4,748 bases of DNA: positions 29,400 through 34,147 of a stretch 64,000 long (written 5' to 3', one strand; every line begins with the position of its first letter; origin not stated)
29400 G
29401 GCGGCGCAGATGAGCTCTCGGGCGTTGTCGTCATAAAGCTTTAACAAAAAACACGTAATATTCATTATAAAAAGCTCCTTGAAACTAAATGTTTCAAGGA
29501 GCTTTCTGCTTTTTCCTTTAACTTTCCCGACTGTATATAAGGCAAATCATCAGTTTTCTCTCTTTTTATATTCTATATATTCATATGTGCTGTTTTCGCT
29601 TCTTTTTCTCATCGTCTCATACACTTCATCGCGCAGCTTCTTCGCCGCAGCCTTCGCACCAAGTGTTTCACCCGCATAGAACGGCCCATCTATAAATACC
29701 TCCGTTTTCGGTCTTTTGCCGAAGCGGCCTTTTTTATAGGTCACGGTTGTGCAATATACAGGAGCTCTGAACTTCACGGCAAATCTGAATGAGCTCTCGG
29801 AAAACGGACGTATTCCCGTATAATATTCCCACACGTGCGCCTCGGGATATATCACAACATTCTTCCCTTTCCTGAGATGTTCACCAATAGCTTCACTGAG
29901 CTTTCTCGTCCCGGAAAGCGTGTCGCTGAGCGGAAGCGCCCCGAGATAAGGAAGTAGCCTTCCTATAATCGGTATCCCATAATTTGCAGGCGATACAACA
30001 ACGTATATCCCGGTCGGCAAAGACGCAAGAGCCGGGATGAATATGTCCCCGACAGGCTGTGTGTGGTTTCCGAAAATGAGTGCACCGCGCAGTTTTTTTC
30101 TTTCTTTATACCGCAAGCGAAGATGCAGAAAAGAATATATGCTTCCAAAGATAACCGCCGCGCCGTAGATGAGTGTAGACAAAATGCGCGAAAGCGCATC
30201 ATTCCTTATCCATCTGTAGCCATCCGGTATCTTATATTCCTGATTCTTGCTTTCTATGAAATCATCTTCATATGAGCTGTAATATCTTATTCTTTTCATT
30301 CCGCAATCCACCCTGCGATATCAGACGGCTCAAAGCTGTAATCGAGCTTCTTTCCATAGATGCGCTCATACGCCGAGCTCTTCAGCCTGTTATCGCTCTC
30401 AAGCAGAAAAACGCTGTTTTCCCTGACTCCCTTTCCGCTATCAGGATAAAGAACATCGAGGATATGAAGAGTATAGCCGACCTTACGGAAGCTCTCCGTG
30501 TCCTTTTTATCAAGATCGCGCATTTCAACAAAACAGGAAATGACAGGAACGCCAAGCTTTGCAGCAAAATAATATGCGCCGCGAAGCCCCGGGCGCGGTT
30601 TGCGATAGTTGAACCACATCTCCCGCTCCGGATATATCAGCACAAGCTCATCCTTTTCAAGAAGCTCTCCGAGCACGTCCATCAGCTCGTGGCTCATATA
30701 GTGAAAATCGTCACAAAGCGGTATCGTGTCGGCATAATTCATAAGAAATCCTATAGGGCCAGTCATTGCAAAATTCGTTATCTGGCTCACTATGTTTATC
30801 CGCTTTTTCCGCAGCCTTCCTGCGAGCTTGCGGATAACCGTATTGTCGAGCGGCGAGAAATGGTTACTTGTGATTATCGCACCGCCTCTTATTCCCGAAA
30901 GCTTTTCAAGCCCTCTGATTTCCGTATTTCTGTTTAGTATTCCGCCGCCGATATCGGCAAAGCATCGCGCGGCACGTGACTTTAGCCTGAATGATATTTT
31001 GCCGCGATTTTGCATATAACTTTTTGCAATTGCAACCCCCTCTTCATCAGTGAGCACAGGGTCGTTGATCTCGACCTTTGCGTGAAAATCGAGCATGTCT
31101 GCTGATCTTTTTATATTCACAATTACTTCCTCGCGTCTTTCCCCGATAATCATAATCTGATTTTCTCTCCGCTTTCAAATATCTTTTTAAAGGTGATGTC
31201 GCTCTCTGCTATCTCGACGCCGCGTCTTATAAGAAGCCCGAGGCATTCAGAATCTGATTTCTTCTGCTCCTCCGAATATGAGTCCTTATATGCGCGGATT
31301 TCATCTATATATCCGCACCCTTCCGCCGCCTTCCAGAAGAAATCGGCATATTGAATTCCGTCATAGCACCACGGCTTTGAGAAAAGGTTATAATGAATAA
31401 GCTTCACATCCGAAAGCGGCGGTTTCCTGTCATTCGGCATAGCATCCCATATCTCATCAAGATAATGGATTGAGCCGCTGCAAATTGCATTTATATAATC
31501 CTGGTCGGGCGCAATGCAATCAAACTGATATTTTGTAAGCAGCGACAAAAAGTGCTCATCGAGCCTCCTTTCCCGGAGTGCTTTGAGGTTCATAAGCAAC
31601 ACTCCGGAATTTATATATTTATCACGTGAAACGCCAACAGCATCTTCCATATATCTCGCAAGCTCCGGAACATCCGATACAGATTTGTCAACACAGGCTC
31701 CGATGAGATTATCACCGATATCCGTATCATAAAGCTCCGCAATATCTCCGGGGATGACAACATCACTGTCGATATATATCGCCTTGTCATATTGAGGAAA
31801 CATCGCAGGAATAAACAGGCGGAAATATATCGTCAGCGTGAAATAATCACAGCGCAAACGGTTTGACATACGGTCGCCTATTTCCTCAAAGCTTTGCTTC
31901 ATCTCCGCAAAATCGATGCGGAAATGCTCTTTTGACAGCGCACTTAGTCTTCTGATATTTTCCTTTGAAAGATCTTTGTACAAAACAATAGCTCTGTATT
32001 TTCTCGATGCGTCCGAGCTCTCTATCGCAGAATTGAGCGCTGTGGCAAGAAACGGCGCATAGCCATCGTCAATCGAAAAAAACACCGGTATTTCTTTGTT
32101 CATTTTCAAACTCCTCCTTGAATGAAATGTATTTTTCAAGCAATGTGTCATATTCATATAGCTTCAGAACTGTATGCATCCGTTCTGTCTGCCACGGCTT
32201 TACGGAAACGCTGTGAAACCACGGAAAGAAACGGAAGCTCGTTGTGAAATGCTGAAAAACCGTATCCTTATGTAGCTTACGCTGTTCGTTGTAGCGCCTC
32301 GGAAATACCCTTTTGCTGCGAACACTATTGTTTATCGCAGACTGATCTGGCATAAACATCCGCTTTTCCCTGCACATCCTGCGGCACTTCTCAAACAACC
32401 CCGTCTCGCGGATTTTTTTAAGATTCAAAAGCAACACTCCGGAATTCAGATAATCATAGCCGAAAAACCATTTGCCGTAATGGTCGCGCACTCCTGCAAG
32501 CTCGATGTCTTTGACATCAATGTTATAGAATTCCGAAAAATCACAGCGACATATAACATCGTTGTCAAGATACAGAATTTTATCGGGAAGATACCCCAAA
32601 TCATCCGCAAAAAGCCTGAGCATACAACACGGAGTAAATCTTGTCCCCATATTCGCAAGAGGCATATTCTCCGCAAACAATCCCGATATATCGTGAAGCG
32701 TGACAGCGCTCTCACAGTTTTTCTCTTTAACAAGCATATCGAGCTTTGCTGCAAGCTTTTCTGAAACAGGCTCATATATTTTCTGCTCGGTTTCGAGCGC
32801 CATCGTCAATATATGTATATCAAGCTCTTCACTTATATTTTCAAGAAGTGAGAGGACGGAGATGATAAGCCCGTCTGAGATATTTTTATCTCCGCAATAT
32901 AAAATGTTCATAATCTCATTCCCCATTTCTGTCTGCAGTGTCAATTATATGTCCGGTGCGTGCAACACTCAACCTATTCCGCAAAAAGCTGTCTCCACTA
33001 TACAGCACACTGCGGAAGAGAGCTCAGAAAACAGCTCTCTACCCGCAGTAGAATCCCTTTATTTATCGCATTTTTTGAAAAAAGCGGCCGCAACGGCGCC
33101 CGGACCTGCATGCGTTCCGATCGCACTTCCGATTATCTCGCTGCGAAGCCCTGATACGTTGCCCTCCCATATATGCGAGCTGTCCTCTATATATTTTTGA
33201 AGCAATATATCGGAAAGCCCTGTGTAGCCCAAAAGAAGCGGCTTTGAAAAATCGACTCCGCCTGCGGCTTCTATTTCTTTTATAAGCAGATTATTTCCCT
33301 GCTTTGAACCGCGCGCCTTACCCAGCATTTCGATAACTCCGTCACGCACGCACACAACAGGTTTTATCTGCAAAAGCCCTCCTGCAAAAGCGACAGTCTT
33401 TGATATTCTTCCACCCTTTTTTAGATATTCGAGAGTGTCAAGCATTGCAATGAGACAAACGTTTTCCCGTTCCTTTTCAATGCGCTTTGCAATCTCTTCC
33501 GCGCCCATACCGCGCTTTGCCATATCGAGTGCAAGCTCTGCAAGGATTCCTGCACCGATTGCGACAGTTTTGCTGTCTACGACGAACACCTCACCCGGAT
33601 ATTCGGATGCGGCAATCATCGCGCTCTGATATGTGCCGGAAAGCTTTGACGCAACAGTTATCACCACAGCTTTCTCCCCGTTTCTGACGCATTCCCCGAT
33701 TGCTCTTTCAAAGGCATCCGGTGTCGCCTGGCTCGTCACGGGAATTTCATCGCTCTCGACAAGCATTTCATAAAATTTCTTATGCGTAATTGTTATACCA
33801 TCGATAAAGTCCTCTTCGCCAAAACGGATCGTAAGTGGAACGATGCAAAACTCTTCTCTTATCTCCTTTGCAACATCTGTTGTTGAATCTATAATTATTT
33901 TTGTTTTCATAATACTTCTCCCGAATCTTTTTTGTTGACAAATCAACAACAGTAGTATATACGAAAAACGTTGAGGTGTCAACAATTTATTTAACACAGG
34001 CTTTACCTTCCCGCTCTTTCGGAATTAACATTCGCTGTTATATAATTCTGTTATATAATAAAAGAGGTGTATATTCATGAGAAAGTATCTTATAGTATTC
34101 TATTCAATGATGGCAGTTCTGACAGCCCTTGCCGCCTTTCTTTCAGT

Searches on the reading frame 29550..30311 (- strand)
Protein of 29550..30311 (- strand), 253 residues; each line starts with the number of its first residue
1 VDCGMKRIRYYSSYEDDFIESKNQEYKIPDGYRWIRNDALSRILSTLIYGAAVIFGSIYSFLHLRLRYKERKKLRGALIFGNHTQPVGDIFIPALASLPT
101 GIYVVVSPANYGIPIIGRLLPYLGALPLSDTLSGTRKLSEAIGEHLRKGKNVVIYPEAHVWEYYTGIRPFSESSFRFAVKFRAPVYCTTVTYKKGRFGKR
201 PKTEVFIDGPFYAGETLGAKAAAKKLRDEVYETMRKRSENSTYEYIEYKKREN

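Call 93: search_protein_families(library=pfam, proteins=[window:29550-30311:-], max_evalue=0.00001)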
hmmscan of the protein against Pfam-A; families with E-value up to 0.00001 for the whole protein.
window:29550-30311:- (253 aa): 1 family
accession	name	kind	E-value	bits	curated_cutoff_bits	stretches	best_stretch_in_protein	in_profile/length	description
PF01553.26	Acyltransferase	-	9.5e-08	32.4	23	1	72-187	10-128/132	Acyltransferase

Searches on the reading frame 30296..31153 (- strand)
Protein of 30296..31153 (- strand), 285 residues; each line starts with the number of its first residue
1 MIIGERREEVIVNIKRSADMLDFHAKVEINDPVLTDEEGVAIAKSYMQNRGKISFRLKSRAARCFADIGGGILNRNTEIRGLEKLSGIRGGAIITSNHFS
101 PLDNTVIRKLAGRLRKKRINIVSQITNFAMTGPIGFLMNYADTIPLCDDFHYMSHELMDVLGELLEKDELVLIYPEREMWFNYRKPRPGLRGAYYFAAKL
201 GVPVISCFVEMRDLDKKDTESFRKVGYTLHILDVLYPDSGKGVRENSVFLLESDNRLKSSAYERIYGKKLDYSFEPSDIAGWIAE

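Call 94: search_protein_families(library=pfam, proteins=[window:30296-31153:-], max_evalue=0.00001)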
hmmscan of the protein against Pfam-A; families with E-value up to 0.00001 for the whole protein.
window:30296-31153:- (285 aa): 1 family
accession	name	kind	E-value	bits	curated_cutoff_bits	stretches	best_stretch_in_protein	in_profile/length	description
PF01553.26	Acyltransferase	-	1.6e-12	47.8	23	1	78-208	3-130/132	Acyltransferase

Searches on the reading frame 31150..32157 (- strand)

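Call 94: search_protein_families(library=pfam, proteins=[window:31150-32157:-], max_evalue=0.00001)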
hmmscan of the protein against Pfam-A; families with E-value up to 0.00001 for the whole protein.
window:31150-32157:- (335 aa): 1 family
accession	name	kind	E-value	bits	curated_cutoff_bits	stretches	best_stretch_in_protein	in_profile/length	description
PF01501.26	Glyco_transf_8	-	4.3e-43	148.1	24.3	1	25-265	2-251/253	Glycosyl transferase family 8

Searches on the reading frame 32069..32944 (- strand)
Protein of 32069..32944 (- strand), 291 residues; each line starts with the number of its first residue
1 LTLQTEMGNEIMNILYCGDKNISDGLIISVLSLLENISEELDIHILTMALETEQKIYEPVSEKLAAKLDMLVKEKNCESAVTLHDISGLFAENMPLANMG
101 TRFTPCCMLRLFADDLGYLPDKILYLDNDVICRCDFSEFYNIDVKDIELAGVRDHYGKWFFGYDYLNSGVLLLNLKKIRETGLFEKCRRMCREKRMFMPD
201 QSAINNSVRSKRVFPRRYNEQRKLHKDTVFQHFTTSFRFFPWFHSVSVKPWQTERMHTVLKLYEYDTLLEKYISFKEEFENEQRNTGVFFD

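Call 94: search_protein_families(library=pfam, proteins=[window:32069-32944:-], max_evalue=0.00001)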
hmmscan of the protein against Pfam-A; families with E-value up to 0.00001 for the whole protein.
window:32069-32944:- (291 aa): 1 family
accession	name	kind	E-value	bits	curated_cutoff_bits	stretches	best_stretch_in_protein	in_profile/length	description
PF01501.26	Glyco_transf_8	-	8.9e-19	68.5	24.3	1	13-252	1-250/253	Glycosyl transferase family 8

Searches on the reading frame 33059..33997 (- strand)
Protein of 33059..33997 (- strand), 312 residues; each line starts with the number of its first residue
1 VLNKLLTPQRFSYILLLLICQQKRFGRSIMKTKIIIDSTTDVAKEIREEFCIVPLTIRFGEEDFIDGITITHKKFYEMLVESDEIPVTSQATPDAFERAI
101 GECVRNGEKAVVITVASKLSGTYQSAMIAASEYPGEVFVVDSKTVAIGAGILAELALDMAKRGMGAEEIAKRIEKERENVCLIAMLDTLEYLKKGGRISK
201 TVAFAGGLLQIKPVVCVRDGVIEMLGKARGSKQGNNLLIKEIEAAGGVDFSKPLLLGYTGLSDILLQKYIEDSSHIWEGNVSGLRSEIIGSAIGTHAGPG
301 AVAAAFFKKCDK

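Call 94: search_protein_families(library=pfam, proteins=[window:33059-33997:-], max_evalue=0.00001)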
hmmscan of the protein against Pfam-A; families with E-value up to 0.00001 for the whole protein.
window:33059-33997:- (312 aa): 1 family
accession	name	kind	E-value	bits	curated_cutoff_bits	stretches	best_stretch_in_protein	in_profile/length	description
PF02645.21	DegV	-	6.1e-67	226.3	27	1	31-308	1-279/280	Uncharacterised protein, DegV family COG1307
